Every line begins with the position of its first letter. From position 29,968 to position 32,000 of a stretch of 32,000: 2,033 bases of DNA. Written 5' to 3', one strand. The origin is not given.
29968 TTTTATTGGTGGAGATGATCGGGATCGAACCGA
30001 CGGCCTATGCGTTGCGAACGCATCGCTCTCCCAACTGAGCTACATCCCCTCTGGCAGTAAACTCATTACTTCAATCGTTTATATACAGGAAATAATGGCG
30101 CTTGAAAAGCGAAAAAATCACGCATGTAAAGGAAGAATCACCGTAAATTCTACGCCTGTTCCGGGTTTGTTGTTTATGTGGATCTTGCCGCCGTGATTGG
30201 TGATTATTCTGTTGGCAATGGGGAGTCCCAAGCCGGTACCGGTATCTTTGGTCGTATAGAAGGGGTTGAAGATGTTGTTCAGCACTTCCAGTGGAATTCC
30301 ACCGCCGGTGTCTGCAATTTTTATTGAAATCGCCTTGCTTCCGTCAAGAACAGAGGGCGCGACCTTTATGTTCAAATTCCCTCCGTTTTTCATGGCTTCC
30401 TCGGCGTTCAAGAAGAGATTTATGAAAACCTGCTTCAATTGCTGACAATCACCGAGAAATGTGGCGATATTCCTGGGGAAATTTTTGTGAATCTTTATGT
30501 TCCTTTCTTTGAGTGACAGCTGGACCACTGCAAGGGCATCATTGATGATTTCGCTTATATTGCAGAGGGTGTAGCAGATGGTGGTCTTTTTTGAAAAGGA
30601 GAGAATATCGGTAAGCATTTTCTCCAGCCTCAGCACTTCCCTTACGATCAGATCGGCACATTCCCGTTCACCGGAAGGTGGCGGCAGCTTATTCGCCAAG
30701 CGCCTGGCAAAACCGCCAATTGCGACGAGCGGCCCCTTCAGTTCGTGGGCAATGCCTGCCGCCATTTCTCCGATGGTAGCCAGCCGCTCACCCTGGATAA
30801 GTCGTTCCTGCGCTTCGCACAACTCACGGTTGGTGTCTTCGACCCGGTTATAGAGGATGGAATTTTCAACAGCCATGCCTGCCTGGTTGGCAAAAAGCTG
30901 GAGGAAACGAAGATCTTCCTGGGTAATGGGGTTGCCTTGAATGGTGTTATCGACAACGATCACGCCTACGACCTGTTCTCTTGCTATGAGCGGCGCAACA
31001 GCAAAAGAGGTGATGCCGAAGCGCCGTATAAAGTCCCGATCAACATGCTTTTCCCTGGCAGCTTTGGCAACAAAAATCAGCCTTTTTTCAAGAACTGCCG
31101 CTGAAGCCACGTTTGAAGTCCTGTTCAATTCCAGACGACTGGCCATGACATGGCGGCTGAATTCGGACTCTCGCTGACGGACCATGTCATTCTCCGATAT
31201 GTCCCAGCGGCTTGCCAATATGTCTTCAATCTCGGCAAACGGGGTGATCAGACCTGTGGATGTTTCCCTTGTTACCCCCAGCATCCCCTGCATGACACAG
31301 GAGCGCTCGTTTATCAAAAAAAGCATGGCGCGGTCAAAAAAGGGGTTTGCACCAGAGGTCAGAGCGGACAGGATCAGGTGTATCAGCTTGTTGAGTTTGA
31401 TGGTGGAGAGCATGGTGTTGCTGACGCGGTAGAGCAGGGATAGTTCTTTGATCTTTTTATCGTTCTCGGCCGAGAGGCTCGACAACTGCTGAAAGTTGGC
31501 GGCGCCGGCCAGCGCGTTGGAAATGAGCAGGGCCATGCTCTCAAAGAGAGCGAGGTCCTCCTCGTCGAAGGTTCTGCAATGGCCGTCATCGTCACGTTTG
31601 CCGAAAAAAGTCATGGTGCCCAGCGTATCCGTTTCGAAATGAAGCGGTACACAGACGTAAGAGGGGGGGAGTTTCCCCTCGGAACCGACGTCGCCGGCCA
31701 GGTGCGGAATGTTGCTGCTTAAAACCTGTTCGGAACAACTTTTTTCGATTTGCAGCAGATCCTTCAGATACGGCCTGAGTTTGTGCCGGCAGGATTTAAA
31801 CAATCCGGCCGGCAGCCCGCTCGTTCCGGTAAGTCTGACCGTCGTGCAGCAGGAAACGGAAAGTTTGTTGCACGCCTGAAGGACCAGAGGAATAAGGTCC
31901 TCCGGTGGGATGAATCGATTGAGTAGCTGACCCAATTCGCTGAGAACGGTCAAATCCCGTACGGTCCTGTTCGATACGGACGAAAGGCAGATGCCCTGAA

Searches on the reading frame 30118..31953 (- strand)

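Call 73: search_protein_families(library=pfam, proteins=[window:30118-31953:-], max_evalue=0.0001)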
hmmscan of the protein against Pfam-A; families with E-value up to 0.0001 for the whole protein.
window:30118-31953:- (611 aa): 5 families
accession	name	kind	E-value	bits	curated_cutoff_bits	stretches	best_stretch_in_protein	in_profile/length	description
PF02518.31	HATPase_c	-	1.3e-23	83.9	26.4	1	502-610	2-110/111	Histidine kinase-, DNA gyrase B-, and HSP90-like ATPase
PF01590.32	GAF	-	4.8e-22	79.3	22.4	2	271-362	44-133/133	GAF domain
PF13185.12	GAF_2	-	5.3e-19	69.2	28.6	2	279-363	53-136/136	GAF domain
PF13492.12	GAF_3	-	3.7e-15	56.9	27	1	273-364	45-129/129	GAF domain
PF00512.31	HisKA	-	1.5e-11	44.6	26.9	1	395-457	3-64/66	His Kinase A (phospho-acceptor) domain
